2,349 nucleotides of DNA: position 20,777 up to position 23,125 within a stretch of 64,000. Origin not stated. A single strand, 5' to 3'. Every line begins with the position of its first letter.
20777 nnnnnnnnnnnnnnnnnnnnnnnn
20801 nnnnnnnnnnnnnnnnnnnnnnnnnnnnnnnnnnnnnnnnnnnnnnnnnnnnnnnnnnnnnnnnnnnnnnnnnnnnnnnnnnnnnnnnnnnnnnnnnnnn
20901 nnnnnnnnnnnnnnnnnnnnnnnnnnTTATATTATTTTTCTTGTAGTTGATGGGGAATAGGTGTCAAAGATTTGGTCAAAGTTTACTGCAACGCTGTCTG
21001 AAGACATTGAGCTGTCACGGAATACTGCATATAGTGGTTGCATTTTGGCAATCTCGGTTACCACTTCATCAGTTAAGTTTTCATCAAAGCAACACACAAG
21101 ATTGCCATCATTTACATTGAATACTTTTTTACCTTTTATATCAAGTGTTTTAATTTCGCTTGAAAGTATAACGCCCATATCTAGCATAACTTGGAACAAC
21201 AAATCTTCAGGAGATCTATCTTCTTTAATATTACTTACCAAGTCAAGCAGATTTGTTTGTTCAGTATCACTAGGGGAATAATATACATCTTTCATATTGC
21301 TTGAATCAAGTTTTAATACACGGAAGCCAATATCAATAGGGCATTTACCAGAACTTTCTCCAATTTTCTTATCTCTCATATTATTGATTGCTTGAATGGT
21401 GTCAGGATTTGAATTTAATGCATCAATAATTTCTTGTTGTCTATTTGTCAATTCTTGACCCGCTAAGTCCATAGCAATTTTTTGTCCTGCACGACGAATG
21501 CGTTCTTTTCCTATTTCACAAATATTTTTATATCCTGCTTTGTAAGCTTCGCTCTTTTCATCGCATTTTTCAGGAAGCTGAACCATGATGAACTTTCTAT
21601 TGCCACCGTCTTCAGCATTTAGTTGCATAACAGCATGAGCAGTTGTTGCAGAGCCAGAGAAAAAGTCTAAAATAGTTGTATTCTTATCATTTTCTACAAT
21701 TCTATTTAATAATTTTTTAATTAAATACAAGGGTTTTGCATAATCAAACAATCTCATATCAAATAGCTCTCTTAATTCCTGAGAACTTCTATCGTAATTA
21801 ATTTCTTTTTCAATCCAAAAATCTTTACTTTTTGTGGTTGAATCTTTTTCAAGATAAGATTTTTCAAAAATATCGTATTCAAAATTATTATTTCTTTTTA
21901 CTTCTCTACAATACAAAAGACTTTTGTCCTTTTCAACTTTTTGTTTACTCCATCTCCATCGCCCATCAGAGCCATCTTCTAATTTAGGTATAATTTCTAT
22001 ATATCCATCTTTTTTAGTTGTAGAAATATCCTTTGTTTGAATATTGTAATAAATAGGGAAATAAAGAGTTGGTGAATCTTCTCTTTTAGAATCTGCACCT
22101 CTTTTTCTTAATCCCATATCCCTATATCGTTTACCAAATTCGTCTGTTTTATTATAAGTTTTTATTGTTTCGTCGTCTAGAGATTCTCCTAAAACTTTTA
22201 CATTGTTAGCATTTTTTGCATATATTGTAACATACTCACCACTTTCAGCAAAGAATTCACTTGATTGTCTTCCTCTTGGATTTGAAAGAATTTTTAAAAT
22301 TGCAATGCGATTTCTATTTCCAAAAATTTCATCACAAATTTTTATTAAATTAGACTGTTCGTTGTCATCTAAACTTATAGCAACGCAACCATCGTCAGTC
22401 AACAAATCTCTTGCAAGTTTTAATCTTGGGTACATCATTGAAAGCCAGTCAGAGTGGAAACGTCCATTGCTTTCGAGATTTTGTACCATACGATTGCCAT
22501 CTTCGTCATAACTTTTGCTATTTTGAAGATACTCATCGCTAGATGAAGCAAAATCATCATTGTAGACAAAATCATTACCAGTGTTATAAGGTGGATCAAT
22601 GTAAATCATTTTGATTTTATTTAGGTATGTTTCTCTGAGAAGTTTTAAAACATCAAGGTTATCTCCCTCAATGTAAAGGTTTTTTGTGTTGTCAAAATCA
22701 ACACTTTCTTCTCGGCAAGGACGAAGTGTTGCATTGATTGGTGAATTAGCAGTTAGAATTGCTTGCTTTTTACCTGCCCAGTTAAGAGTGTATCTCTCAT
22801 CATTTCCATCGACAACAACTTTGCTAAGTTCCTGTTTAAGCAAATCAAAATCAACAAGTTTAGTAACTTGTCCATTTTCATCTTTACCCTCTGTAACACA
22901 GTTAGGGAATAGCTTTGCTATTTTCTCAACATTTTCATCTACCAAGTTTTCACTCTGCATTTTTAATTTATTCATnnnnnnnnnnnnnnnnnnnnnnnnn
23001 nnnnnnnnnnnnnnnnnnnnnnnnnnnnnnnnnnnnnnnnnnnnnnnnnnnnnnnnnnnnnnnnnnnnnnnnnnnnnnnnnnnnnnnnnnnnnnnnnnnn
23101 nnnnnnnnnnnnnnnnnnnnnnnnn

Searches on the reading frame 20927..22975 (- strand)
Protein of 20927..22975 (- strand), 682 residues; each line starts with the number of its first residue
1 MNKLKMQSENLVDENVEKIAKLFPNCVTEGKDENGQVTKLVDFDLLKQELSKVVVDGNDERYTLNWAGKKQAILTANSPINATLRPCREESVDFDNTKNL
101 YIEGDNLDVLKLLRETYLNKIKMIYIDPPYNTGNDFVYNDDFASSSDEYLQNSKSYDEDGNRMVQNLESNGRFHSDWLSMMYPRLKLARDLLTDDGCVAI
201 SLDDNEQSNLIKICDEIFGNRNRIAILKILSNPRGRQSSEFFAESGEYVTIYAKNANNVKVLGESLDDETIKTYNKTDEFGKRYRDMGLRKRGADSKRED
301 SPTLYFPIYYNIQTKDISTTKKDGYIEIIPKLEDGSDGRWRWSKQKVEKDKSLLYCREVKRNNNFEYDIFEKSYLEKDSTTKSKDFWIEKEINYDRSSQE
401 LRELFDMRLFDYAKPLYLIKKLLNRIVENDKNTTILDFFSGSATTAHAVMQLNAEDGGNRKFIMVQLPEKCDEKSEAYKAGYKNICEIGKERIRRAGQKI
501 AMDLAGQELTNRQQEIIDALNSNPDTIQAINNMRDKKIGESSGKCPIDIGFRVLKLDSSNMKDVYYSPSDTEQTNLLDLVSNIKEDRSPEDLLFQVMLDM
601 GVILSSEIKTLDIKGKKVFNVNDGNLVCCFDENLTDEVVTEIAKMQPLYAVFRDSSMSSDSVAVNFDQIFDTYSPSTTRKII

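Call 5: search_protein_families(library=pfam, proteins=[window:20927-22975:-], max_evalue=0.1)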
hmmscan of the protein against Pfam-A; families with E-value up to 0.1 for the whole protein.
window:20927-22975:- (682 aa): 2 families
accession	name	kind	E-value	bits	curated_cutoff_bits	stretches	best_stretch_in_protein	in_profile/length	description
PF01555.25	N6_N4_Mtase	-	8.3e-30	104.8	26.7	1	121-464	1-208/221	DNA methylase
PF03602.21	Cons_hypoth95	-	0.044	13.9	24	0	112-135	103-128/182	Conserved hypothetical protein 95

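Call 6: search_protein_families(library=padloc, proteins=[window:20927-22975:-], max_evalue=0.1)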
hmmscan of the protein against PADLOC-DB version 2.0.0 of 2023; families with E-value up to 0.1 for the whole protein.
window:20927-22975:- (682 aa): 25 families
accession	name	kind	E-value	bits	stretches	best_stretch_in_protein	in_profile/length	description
PDLC03634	MTase_III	-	7.5e-216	716.8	1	1-678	2-618/621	Type III methyltransferase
PDLC03641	MTase_III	-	2.7e-109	364.6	1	15-525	18-506/657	Type III methyltransferase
PDLC03637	MTase_III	-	1e-92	309.5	2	9-278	44-287/513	Type III methyltransferase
PDLC03644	MTase_III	-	1.9e-74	249.3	1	63-474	3-388/542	Type III methyltransferase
PDLC03642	MTase_III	-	3.6e-57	192.2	1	58-471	40-401/528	Type III methyltransferase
PDLC03639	MTase_III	-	5.9e-46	155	2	96-308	85-268/639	Type III methyltransferase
PDLC03640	MTase_III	-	1.4e-45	153.8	1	98-473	43-437/654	Type III methyltransferase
PDLC03636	MTase_III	-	3e-43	146.4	2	173-472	92-398/575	Type III methyltransferase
PDLC03635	MTase_III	-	5.3e-40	135.8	2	168-453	258-552/708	Type III methyltransferase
PDLC03645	MTase_III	-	1.2e-31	107.6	3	404-472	459-527/709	Type III methyltransferase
PDLC03646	MTase_III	-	2.1e-29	100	2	169-490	513-849/1057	Type III methyltransferase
PDLC03354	MTase_II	-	1.9e-27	94.3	2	58-290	21-244/425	Type II methyltransferase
PDLC03643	MTase_III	-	1e-25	88.8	1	181-472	1-271/465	Type III methyltransferase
PDLC03278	MTase_II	-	9.5e-24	82.5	3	342-484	226-361/390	Type II methyltransferase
PDLC03638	MTase_III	-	2.7e-21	73.6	2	174-469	428-667/816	Type III methyltransferase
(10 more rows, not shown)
